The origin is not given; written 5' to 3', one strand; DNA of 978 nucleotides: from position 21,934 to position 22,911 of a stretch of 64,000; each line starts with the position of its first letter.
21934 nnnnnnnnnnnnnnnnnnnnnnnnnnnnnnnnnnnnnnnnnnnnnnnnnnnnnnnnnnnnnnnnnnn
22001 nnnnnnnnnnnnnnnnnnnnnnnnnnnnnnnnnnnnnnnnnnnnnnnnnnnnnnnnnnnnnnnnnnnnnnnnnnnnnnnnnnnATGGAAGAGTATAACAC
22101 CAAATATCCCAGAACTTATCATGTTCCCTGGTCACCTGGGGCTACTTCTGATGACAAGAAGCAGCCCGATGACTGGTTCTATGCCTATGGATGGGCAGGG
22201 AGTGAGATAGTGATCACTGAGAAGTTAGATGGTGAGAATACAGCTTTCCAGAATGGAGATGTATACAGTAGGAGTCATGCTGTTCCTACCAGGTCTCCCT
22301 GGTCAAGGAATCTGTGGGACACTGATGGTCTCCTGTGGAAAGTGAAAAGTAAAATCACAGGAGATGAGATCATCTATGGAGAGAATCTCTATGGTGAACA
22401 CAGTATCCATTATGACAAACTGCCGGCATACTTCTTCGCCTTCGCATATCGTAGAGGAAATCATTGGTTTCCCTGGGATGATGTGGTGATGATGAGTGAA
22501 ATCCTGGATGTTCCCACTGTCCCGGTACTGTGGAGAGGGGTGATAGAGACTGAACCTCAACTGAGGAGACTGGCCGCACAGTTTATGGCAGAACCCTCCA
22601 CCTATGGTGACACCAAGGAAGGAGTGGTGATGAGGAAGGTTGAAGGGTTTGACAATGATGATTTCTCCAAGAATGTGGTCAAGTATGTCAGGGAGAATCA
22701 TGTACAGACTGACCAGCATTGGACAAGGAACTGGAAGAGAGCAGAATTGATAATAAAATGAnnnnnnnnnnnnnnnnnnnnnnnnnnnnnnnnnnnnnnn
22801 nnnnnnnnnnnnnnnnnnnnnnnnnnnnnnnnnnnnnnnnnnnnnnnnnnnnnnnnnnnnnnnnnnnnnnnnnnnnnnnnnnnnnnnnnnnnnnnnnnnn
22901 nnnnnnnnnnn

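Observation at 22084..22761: Rnl2-family ATP-dependent RNA ligase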

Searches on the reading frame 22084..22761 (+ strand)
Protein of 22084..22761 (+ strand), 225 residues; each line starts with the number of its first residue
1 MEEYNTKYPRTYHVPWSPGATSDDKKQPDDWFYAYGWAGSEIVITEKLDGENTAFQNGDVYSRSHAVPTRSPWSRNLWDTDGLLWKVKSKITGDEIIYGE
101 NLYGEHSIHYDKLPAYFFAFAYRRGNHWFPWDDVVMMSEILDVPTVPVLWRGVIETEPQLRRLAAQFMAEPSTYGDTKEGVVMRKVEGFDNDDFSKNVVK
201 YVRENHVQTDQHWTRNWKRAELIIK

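Call 3: search_protein_families(library=pfam, proteins=[window:22084-22758:+], max_evalue=1)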
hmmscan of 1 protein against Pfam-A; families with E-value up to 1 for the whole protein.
window:22084-22758:+ (225 aa): 1 family
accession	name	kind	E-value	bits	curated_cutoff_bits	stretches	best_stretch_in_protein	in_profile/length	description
PF09414.15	RNA_ligase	-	4.9e-27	95.6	27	1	41-202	2-171/171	RNA ligase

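Call 4: search_protein_families(library=phrogs, proteins=[window:22084-22758:+], max_evalue=0.01)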
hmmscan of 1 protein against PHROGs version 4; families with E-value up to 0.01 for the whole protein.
window:22084-22758:+ (225 aa): 4 families
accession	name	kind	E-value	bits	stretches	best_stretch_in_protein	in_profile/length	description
phrog_34045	-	unknown function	5.2e-48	164.5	1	6-223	7-210/219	-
phrog_24030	-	DNA, RNA and nucleotide metabolism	2.5e-34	120.1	1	5-215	133-332/342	RNA ligase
phrog_548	-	DNA, RNA and nucleotide metabolism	1.9e-08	34.9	1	39-206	30-233/341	RNA ligase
phrog_968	-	DNA, RNA and nucleotide metabolism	0.00022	21.3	0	129-190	314-375/398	RNA ligase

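Call 5: search_solved_structures(query=window:22084-22758:+, max_evalue=1, show_alignments=3)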
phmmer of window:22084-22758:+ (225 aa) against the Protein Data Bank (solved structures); distinct sequences matched with E-value up to 1: 5.
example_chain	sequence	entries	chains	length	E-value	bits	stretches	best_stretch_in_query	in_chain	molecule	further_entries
2o3j_A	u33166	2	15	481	0.044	16.6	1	105-210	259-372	UDP-glucose 6-dehydrogenase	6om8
4jid_A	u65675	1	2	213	0.12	15.2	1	137-199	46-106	D-alanyl-D-alanine carboxypeptidase family protein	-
4mph_A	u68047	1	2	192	0.17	14.7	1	139-199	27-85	D-alanyl-D-alanine carboxypeptidase family protein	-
8tow_O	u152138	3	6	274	0.23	14.2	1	121-184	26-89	Photosystem II manganese-stabilizing polypeptide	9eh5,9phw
7n8o_O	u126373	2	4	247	0.75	12.6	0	130-184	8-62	Photosystem II manganese-stabilizing polypeptide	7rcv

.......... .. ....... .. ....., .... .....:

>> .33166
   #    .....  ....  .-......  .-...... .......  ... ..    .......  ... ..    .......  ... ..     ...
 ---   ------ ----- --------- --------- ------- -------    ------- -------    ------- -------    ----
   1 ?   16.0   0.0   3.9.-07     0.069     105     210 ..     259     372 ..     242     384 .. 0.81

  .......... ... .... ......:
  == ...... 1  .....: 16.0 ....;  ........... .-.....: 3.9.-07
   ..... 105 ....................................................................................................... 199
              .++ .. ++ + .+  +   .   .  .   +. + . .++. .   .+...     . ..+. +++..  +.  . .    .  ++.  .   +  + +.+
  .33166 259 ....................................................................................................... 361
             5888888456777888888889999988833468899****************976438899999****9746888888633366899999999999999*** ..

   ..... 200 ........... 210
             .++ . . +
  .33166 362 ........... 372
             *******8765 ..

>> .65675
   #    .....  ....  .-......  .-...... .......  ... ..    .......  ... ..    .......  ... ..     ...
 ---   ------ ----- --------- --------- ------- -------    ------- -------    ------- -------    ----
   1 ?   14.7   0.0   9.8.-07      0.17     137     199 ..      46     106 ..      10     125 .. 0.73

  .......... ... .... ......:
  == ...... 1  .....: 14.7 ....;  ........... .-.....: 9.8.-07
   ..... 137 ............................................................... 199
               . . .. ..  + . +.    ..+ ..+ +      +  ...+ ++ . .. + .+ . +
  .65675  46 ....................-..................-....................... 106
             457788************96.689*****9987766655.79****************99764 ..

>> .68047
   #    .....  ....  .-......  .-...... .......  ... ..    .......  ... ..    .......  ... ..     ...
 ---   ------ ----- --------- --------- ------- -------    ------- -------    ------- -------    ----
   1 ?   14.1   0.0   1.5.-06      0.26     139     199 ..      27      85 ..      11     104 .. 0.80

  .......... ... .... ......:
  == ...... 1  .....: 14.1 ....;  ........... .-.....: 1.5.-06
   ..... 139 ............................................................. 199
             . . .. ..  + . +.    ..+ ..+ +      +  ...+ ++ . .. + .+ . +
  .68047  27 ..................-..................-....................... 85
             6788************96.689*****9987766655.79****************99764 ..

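Call 7: search_dna_similar(query=window:22084-22758:+, collection=phages, mode=protein, max_rows=30)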
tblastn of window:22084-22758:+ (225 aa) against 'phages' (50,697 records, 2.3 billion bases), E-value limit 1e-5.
Records with a match: 31; places in all: 31; records where one place covers at least 80% of the query: 25.
Best place of each record, by identity: <60% 31.
By first word of the organism name: uncultured 8; Caulobacter 8; Prevotella 6; Agrobacterium 2; Acinetobacter 2; Sinorhizobium 1; Xanthomonas 1; Bertelyvirus 1; Ralstonia 1; Salicola 1.
By host as written in the record: Caulobacter vibrioides CB15 9; - 8; Prevotella sp. 6; Agrobacterium tumefaciens C58 2; Acinetobacter baumannii DSM 30007 2; Sinohrizobium meliloti NRRL L-50 1; Xanthomonas citri 1; Ralstonia solanacearum 1; and 1 more.
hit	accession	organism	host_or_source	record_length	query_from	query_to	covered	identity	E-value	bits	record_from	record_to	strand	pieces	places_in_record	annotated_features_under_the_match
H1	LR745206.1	uncultured phage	metagenomic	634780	6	222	96%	51.2%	3e-66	226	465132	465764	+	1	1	record has no annotation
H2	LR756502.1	uncultured phage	metagenomic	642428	6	222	96%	47.0%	7e-61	211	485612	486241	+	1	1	record has no annotation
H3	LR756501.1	uncultured phage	metagenomic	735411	7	213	92%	42.7%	1e-40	153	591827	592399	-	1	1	record has no annotation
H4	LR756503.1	uncultured phage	metagenomic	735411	7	213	92%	42.7%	1e-40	153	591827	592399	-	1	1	record has no annotation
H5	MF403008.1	Agrobacterium phage Atu_ph07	Agrobacterium tumefaciens C58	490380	8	225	97%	40.5%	2e-38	146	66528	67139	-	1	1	hypothetical protein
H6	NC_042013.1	Agrobacterium phage Atu_ph07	Agrobacterium tumefaciens C58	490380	8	225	97%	40.5%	2e-38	146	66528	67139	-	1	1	hypothetical protein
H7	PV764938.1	Sinorhizobium phage Phosso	Sinohrizobium meliloti NRRL L-50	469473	8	217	93%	41.3%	2e-37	144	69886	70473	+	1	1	RNA ligase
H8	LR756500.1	uncultured phage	metagenomic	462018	7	222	96%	40.1%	1e-40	152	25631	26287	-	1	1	record has no annotation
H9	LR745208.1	uncultured phage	metagenomic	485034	6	213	92%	38.8%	5e-33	130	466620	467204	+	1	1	record has no annotation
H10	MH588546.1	Caulobacter phage CcrBL9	Caulobacter vibrioides CB15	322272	6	221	96%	37.2%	9e-30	121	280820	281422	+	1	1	hypothetical protein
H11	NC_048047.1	Caulobacter phage CcrBL9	Caulobacter vibrioides CB15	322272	6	221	96%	37.2%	9e-30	121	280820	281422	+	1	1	RNA ligase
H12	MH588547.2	Caulobacter phage CcrSC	Caulobacter vibrioides CB15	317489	6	221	96%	37.2%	3e-29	120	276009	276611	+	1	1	hypothetical protein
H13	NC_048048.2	Caulobacter phage CcrSC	Caulobacter vibrioides CB15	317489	6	221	96%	37.2%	3e-29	120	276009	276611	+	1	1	RNA ligase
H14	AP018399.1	Xanthomonas phage XacN1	Xanthomonas citri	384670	1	213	95%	36.5%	4e-29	119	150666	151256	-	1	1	2'-5' RNA ligase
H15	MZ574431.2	Caulobacter phage J4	Caulobacter vibrioides CB15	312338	6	213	92%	36.3%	2e-29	120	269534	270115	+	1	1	hypothetical protein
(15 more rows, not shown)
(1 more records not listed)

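Call 9: find_homologous_proteins(query=window:22084-22758:+, max_evalue=0.00001)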
Query window:22084-22758:+ (225 aa): 2033 proteins with E <= 0.00001 among 2140 candidates; the best 120 are listed.
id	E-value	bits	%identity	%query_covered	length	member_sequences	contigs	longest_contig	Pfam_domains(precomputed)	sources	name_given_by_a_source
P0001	2.7e-135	468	87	99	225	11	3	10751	PF09414.16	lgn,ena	-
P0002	7.2e-135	466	87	99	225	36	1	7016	PF09414.16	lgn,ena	-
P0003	7.9e-131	453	83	99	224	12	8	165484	PF09414.16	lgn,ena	-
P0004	3.0e-130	451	84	99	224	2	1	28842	PF09414.16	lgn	-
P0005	1.2e-128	446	84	98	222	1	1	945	PF09414.16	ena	-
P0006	5.6e-128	444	83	98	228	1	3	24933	PF09414.16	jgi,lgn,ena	-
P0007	7.1e-126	437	80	99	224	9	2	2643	PF09414.16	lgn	-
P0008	7.7e-126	437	82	97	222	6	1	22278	PF09414.16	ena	-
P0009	5.4e-125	434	82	97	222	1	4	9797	PF09414.16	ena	-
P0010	8.6e-123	427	79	99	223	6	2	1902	PF09414.16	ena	-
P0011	2.1e-119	416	76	100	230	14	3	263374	PF09414.16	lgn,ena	-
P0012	1.8e-117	409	77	98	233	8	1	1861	PF09414.16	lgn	-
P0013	3.0e-115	402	74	99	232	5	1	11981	PF09414.16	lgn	-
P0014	2.4e-112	393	74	99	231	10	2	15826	PF09414.16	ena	-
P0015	3.1e-112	392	78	99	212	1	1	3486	PF09414.16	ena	-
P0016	1.1e-111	390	73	98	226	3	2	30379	PF09414.16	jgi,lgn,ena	-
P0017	2.2e-110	386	74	99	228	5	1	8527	PF09414.16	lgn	-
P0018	3.6e-110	385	73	98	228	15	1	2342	PF09414.16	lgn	-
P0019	3.9e-110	385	73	97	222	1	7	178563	PF09414.16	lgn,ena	-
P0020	1.6e-109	383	72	98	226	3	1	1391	PF09414.16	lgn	-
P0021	1.6e-108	380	71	98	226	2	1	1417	PF09414.16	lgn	-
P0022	2.0e-107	376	71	98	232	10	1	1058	PF09414.16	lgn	-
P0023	3.6e-106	372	72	97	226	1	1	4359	PF09414.16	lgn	-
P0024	1.8e-105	370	71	97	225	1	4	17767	PF09414.16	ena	-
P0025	3.9e-104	366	68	100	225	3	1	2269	PF09414.16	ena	-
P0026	6.2e-104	365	67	98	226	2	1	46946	PF09414.16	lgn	-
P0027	8.5e-104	364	71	99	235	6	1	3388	PF09414.16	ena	-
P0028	1.4e-103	364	71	98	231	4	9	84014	PF09414.16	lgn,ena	-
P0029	1.5e-102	360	67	98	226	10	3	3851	PF09414.16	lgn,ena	-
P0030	6.9e-102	358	70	97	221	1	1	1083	PF09414.16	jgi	jgi:hypothetical protein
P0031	4.8e-101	355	67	99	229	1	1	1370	PF09414.16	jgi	jgi:hypothetical protein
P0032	8.9e-100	351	69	96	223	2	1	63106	PF09414.16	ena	-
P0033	6.9e-99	348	68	97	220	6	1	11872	PF09414.16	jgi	-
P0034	2.2e-98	347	68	97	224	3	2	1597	PF09414.16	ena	-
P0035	2.5e-96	340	68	98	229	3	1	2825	PF09414.16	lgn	-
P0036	1.1e-94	335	64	98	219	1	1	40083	PF09414.16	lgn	-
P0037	5.6e-92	326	65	99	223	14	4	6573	PF09414.16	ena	-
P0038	7.5e-92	325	62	99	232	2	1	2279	PF09414.16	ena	-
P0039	2.7e-91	324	64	96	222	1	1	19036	PF09414.16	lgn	-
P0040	1.2e-90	321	62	99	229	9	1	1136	PF09414.16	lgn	-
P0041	2.2e-89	317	63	99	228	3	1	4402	PF09414.16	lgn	-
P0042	3.2e-89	317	63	99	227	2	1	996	PF09414.16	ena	-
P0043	4.9e-89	316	62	97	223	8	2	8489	PF09414.16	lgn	-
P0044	5.7e-89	316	61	99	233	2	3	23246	PF09414.16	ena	-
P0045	6.8e-89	316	62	100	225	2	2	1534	PF09414.16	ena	-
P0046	6.8e-89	316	62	99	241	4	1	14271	PF09414.16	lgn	-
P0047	1.1e-88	315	62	100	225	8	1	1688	PF09414.16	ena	-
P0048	1.2e-88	315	62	97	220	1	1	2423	PF09414.16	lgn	-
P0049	1.7e-88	314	62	99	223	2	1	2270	PF09414.16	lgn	-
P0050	2.0e-88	314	63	99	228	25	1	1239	PF09414.16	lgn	-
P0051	4.1e-88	313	61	99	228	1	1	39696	PF09414.16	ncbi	-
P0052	6.2e-88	313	62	99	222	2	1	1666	PF09414.16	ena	-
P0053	6.6e-88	312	61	99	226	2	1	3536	PF09414.16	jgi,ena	-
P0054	8.2e-88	312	63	99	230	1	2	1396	PF09414.16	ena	-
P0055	1.4e-87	311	62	99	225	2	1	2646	PF09414.16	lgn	-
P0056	1.9e-87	311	61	99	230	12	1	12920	PF09414.16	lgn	-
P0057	2.8e-87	310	61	99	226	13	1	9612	PF09414.16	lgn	-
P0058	3.5e-87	310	62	99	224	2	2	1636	PF09414.16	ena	-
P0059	8.6e-87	309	64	97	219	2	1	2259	PF09414.16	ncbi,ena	-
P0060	1.3e-86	308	61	99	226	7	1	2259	PF09414.16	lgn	-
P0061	2.3e-86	307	60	99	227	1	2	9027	PF09414.16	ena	-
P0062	2.3e-86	307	61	99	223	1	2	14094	PF09414.16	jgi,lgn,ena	-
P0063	2.3e-86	307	63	96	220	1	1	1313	PF09414.16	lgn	-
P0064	2.6e-86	307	62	99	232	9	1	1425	PF09414.16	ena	-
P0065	3.2e-86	307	61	98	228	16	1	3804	PF09414.16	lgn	-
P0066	6.6e-86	306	60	99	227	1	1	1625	PF09414.16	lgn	-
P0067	9.8e-86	305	61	99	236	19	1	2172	PF09414.16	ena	-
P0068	1.1e-85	305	62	96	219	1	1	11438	PF09414.16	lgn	-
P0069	1.6e-85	305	62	99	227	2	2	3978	PF09414.16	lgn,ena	-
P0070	1.7e-85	305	63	97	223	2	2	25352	PF09414.16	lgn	-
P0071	1.7e-85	305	61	97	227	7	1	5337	PF09414.16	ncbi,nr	ncbi:2'-5' RNA ligase [bacterium]|nr:2'-5' RNA ligase [bacterium]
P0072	1.7e-85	305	60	99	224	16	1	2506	PF09414.16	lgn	-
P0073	2.0e-85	304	61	97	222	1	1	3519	PF09414.16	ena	-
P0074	2.0e-85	304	61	97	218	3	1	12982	PF09414.16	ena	-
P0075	2.7e-85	304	60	97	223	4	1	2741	PF09414.16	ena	-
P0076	2.8e-85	304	61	98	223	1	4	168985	PF09414.16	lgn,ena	-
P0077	3.3e-85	304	61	97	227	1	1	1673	PF09414.16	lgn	-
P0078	4.0e-85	303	61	99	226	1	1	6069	PF09414.16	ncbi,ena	-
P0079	4.8e-85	303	60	99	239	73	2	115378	PF09414.16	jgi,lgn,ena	-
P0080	5.0e-85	303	61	96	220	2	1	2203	PF09414.16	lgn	-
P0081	5.2e-85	303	59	99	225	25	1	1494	PF09414.16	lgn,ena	-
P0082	5.6e-85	303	60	98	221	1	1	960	PF09414.16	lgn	-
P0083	6.4e-85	303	60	97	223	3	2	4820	PF09414.16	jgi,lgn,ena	-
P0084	6.4e-85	303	60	96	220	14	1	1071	PF09414.16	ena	-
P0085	7.0e-85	303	61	100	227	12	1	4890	PF09414.16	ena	-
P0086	9.7e-85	302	61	96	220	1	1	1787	PF09414.16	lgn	-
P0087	1.2e-84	302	60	96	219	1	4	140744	PF09414.16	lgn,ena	-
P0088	1.4e-84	302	63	96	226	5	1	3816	PF09414.16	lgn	-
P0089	1.5e-84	302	61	97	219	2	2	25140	PF09414.16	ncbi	-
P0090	1.6e-84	301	59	99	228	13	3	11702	PF09414.16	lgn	-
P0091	1.7e-84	301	60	96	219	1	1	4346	PF09414.16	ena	-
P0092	2.0e-84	301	59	99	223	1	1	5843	PF09414.16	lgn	-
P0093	2.4e-84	301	60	99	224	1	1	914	PF09414.16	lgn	-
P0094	2.5e-84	301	61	96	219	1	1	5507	PF09414.16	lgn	-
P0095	3.0e-84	301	60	96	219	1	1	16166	PF09414.16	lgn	-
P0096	3.6e-84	300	60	99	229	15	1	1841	PF09414.16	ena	-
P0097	4.2e-84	300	61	99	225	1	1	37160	PF09414.16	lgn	-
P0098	4.5e-84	300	58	97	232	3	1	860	PF09414.16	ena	-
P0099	5.1e-84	300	60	99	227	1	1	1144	PF09414.16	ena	-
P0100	6.3e-84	299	62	96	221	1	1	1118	PF09414.16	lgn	-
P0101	6.4e-84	299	62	96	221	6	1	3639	PF09414.16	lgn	-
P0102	6.6e-84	299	61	96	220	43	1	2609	PF09414.16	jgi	jgi:hypothetical protein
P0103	7.4e-84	299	61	97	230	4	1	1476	PF09414.16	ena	-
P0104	1.2e-83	299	61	96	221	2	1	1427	PF09414.16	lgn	-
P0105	1.2e-83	299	61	96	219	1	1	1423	PF09414.16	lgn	-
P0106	1.3e-83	298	60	96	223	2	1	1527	PF09414.16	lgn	-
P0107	1.3e-83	298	60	96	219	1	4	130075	PF09414.16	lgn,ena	-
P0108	1.3e-83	298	62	96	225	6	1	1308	PF09414.16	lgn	-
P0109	1.4e-83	298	62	96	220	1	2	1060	PF09414.16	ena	-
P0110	1.5e-83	298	62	96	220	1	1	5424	PF09414.16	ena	-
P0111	1.5e-83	298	59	98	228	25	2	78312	PF09414.16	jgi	jgi:hypothetical protein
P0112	1.8e-83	298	62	96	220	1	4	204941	PF09414.16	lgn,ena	-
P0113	2.2e-83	298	62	96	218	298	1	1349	PF09414.16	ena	-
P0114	2.4e-83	298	61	96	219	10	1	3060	PF09414.16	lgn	-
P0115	2.4e-83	298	60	97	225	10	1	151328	PF09414.16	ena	-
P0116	2.6e-83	297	61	99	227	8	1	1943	PF09414.16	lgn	-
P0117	2.9e-83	297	61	96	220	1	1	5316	PF09414.16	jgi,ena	jgi:hypothetical protein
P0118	3.1e-83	297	62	96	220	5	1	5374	PF09414.16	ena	-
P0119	3.2e-83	297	60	96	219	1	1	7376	PF09414.16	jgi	jgi:hypothetical protein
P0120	3.5e-83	297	60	98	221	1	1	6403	PF09414.16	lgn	-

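Call 10: search_protein_families(library=ncbifam, proteins=[window:22084-22758:+], max_evalue=1)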
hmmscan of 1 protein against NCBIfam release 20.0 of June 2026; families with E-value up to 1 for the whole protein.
window:22084-22758:+ (225 aa): 0 families

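Call 12: search_solved_structures(query=A1, max_evalue=10, show_alignments=4)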
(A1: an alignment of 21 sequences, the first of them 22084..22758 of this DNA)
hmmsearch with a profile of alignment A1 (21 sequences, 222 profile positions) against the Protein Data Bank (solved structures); distinct sequences matched with E-value up to 10: 1.
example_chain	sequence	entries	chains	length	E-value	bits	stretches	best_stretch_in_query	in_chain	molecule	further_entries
8tow_O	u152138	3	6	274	0.86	12.4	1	121-187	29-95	Photosystem II manganese-stabilizing polypeptide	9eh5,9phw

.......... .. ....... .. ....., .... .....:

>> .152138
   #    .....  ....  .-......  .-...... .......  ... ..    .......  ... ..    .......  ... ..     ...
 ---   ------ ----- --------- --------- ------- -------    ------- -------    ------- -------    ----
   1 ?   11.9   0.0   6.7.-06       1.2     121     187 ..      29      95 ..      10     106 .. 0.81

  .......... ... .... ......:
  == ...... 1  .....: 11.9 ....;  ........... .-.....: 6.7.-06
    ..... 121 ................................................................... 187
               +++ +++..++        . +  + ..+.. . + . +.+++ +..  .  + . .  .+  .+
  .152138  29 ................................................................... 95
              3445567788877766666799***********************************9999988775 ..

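Call 17: predict_structure(alignment_id=A1)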
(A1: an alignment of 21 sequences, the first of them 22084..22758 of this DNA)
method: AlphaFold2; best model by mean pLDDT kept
length: 225 residues; sequences in the alignment: 21
mean_pLDDT: 87.6   pTM: 0.86
mean pLDDT of the five models: 87.6, 87.1, 86.2, 84.8, 82.5
residues with pLDDT >= 90: 149; 70-90: 48; 50-70: 9; < 50: 19
segments of 3 or more residues with pLDDT < 50: 209-225
pLDDT, mean of each block of 10 residues (from residue 1): 74 91 87 98 95 91 81 89 95 93 76 90 96 98 98 98 97 92 98 96 72 45 45
secondary structure, 60 per line:
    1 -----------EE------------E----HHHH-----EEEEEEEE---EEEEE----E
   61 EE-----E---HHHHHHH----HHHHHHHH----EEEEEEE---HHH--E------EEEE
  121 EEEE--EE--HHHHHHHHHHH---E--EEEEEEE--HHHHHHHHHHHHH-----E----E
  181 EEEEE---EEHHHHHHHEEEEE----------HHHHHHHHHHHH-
elements in order: H31-34 E40-47 E51-55 E60-62 H72-78 H83-90 E95-101 E117-124 H131-141 E148-154 H157-169 E180-185 H191-197 E198-202 H213-224
